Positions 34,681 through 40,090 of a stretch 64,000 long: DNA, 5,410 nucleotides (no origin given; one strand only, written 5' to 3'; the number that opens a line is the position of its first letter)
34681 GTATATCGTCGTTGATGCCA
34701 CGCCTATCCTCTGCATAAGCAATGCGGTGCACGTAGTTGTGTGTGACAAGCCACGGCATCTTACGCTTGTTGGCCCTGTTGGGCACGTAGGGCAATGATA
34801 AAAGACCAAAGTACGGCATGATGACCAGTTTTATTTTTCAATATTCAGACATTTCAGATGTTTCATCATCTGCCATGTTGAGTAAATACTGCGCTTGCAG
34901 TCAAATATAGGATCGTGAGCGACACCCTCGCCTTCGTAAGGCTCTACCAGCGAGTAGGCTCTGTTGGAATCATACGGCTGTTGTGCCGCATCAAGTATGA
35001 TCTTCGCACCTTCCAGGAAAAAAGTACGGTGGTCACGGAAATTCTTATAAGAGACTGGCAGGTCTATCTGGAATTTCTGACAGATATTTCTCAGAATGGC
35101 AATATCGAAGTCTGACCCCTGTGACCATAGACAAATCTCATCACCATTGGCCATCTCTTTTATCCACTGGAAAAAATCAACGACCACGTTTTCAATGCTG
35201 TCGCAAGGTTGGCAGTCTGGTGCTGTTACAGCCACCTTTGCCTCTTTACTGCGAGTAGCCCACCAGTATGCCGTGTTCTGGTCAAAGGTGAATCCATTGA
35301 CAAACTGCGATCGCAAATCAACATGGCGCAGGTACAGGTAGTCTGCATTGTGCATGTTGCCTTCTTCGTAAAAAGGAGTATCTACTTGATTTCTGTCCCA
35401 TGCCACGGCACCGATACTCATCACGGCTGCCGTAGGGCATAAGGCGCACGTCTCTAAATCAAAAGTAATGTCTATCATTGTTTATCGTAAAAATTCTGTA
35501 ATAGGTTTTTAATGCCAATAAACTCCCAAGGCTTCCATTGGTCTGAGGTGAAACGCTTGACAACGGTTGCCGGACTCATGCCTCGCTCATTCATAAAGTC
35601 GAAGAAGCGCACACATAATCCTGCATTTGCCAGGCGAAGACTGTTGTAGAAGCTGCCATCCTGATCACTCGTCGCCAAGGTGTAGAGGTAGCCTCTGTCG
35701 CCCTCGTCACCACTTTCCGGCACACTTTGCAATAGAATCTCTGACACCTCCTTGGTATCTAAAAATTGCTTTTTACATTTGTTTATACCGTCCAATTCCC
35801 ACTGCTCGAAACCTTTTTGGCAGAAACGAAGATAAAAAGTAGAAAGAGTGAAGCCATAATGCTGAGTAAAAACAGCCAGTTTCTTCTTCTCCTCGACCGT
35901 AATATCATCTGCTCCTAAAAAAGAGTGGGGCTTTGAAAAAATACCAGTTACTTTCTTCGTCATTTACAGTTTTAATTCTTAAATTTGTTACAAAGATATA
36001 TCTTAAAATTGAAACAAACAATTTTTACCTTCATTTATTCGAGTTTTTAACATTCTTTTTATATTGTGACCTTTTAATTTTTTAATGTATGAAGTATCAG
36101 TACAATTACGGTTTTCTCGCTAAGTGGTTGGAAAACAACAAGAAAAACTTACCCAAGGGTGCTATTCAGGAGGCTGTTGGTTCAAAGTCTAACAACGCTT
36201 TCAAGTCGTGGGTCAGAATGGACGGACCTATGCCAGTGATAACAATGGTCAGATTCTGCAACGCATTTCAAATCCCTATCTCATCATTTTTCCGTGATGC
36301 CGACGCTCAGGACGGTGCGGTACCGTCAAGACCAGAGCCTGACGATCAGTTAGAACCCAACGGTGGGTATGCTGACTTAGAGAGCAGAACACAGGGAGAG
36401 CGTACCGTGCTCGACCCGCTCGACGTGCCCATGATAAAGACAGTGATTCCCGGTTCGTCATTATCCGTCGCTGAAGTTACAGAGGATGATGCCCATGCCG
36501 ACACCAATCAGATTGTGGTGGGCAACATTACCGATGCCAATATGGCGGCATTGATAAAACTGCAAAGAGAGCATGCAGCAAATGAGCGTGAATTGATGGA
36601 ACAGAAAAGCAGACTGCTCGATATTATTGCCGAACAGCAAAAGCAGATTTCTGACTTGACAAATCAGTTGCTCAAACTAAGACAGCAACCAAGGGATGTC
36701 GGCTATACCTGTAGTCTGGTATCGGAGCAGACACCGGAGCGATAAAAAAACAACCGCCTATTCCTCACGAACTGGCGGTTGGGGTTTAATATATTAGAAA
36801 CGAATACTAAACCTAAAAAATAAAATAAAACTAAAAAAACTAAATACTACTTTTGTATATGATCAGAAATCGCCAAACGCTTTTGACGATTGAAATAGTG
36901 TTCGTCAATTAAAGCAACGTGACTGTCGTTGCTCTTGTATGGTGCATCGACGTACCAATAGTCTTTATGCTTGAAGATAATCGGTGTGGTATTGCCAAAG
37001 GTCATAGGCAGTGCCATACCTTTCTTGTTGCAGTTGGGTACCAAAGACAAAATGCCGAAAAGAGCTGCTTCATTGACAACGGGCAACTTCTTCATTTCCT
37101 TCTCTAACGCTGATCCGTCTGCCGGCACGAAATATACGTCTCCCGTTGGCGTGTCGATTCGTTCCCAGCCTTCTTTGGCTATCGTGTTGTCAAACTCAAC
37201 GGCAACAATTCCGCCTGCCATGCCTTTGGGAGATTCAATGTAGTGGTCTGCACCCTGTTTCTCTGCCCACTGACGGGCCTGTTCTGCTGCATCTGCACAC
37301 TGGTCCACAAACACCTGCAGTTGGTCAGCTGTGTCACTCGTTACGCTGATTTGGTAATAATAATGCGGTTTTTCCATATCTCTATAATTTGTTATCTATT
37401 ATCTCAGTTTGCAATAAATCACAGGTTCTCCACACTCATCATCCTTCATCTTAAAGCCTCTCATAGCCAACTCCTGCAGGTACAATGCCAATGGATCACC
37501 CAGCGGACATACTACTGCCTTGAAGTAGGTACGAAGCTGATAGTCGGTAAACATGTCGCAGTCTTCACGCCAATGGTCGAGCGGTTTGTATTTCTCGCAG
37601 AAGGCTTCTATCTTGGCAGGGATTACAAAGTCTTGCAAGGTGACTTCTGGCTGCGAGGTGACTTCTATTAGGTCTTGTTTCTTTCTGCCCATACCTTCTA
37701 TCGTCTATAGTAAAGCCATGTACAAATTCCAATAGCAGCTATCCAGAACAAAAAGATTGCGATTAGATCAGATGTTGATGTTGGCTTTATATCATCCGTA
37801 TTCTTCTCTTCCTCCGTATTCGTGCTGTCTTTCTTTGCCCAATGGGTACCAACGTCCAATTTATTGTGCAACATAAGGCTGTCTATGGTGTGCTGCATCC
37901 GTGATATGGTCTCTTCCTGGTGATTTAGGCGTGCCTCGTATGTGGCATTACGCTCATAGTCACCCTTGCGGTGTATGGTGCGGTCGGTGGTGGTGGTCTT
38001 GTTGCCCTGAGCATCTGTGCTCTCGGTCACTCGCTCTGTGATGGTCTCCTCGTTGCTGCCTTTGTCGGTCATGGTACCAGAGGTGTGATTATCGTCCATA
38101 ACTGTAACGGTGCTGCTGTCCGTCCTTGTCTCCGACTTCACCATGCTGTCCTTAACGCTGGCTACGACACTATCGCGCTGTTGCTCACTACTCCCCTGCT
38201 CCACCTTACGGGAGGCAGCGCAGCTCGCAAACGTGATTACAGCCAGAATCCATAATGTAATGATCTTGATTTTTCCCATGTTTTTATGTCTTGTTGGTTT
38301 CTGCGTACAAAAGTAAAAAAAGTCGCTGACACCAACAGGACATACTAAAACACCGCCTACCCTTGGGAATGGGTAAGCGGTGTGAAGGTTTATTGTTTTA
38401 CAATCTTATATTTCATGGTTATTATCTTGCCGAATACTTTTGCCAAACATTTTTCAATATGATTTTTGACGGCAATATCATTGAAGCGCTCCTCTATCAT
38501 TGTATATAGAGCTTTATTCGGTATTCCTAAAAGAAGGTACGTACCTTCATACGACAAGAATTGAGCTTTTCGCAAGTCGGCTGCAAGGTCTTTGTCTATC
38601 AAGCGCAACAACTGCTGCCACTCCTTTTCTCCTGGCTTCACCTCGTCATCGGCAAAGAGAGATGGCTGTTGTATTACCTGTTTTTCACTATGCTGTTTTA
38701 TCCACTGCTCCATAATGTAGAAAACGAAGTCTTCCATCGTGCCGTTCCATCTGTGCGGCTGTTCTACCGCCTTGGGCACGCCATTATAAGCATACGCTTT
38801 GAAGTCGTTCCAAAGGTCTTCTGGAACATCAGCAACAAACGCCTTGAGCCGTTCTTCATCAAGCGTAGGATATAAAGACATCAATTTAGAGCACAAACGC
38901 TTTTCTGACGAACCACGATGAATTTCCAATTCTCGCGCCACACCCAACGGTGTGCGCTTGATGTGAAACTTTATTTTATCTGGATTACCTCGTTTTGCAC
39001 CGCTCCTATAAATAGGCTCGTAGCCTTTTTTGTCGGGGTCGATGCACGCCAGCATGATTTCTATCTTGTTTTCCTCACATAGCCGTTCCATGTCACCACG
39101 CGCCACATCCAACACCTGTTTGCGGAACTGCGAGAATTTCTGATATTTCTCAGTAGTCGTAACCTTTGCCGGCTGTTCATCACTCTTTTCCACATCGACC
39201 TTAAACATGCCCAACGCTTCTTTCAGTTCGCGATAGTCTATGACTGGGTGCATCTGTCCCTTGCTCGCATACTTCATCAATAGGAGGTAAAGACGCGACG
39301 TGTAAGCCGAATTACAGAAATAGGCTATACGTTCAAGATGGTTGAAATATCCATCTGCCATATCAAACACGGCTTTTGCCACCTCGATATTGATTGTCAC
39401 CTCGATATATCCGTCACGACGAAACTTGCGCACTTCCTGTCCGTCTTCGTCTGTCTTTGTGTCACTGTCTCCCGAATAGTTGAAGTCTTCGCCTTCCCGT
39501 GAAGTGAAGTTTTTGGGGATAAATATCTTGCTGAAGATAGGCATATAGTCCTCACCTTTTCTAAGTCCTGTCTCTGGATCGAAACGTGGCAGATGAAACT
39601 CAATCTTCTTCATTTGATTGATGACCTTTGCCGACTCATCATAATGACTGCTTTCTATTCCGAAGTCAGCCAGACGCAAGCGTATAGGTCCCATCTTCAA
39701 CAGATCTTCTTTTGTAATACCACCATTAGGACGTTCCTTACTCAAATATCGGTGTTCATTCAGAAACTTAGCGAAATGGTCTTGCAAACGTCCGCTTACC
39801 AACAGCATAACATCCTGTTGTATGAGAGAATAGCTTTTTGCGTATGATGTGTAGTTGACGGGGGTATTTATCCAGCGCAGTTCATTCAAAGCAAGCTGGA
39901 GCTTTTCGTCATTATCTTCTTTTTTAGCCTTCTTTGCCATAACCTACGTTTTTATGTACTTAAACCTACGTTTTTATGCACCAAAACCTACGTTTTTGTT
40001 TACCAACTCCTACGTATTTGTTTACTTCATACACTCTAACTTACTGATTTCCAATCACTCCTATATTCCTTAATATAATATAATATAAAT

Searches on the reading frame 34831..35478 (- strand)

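Call 46: search_protein_families(library=pfam, proteins=[window:34831-35478:-], max_evalue=0.001)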
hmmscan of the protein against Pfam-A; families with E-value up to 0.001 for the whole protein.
window:34831-35478:- (215 aa): 1 family
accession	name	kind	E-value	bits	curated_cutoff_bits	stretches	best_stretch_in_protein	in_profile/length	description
PF16473.11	Rv2179c-like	-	4e-23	82.5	27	1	4-163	3-148/177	3'-5' exoribonuclease Rv2179c-like domain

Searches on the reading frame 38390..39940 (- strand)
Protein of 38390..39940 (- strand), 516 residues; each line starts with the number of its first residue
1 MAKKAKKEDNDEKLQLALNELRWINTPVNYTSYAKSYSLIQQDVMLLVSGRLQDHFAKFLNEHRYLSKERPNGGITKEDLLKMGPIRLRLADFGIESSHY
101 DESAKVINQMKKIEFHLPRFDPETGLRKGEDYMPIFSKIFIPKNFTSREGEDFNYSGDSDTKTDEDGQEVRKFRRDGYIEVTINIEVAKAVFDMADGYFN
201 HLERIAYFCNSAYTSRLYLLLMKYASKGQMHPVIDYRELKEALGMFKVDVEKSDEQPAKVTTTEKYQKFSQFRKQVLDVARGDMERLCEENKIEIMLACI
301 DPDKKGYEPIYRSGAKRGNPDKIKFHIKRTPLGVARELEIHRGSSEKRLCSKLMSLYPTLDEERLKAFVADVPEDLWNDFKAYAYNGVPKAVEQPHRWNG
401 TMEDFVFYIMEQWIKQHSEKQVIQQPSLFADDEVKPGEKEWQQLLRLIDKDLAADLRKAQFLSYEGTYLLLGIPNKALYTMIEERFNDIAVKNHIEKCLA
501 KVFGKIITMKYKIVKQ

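Call 9: search_protein_families(library=phrogs, proteins=[window:38390-39940:-], max_evalue=0.00001)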
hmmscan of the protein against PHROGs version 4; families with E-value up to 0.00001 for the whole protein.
window:38390-39940:- (516 aa): 0 families

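Call 20: search_protein_families(library=pfam, proteins=[window:38390-39940:-], max_evalue=0.001)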
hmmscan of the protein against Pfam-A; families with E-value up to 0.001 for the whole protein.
window:38390-39940:- (516 aa): 0 families

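Call 55: search_solved_structures(query=window:38390-39940:-, max_evalue=1)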
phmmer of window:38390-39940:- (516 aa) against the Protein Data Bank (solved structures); distinct sequences matched with E-value up to 1: 0.

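Call 69: search_protein_families(library=ncbifam, proteins=[window:38390-39940:-], max_evalue=1)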
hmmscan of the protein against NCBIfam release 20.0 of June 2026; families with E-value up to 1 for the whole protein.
window:38390-39940:- (516 aa): 1 family
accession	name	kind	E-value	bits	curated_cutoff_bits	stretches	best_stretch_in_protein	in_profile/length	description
NF038290.1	repM_Acin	exception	2.6e-06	27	250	1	169-281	99-194/304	replication initiation protein RepM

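Call 70: search_protein_families(library=padloc, proteins=[window:38390-39940:-], max_evalue=0.01)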
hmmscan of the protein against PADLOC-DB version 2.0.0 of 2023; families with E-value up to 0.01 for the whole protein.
window:38390-39940:- (516 aa): 0 families
